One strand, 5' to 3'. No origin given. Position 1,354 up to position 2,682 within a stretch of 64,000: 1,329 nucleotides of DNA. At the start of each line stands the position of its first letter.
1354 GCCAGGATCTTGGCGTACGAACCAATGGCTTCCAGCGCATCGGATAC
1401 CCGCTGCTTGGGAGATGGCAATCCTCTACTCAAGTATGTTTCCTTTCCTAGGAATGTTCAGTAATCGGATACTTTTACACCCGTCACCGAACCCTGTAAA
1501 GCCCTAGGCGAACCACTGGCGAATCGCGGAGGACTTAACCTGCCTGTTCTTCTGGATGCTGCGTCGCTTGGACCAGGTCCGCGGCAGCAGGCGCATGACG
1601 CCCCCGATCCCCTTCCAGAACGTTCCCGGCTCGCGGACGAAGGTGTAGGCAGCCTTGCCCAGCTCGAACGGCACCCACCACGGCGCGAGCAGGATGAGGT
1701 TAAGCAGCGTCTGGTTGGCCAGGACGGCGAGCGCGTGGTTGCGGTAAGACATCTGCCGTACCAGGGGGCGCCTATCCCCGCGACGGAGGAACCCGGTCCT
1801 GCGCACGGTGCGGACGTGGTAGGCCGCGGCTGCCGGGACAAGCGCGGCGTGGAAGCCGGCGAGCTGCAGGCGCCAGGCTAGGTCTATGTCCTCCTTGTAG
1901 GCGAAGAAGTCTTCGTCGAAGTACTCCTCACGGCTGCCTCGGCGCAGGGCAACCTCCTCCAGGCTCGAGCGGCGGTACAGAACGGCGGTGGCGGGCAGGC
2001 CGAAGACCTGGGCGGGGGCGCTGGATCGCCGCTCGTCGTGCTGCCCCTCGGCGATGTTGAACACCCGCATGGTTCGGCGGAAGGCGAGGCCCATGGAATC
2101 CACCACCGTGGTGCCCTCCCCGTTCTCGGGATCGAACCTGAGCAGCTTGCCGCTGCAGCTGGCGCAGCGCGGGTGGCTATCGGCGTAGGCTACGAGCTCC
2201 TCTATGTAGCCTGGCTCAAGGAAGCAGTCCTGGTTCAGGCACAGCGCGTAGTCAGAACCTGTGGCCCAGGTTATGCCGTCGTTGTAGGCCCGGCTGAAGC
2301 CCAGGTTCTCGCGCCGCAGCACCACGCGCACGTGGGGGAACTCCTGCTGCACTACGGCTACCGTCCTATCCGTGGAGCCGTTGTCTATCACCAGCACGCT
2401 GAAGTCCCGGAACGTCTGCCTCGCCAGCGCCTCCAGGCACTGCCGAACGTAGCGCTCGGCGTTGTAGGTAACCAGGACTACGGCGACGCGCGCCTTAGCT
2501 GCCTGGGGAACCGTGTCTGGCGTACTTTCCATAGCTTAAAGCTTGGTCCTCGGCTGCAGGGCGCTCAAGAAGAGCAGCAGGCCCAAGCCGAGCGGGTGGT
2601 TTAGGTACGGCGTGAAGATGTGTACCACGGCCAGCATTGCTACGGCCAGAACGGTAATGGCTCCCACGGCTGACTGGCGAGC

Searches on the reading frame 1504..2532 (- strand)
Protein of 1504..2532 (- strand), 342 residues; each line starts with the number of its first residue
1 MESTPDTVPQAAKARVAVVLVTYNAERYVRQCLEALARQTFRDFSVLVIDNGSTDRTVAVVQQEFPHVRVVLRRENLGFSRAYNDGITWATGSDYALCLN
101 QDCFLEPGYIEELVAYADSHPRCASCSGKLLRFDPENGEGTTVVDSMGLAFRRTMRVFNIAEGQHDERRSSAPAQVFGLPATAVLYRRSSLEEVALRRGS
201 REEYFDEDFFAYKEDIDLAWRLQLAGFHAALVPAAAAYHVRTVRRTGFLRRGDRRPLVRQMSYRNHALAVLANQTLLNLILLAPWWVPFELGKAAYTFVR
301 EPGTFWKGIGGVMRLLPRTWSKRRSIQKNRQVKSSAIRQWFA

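Call 77: find_encoding_contigs(protein=window:1504-2532:-, flank=10000, max_places=2)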
Protein window:1504-2532:- (342 aa): 1 contig read that carries it; 1 place shown.
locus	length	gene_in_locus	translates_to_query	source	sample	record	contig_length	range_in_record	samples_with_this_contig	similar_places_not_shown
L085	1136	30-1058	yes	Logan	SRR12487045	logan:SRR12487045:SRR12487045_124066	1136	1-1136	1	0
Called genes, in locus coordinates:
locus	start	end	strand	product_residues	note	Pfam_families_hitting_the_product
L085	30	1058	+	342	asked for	PF00535:Glycos_transf_2, PF13641:Glyco_tranf_2_3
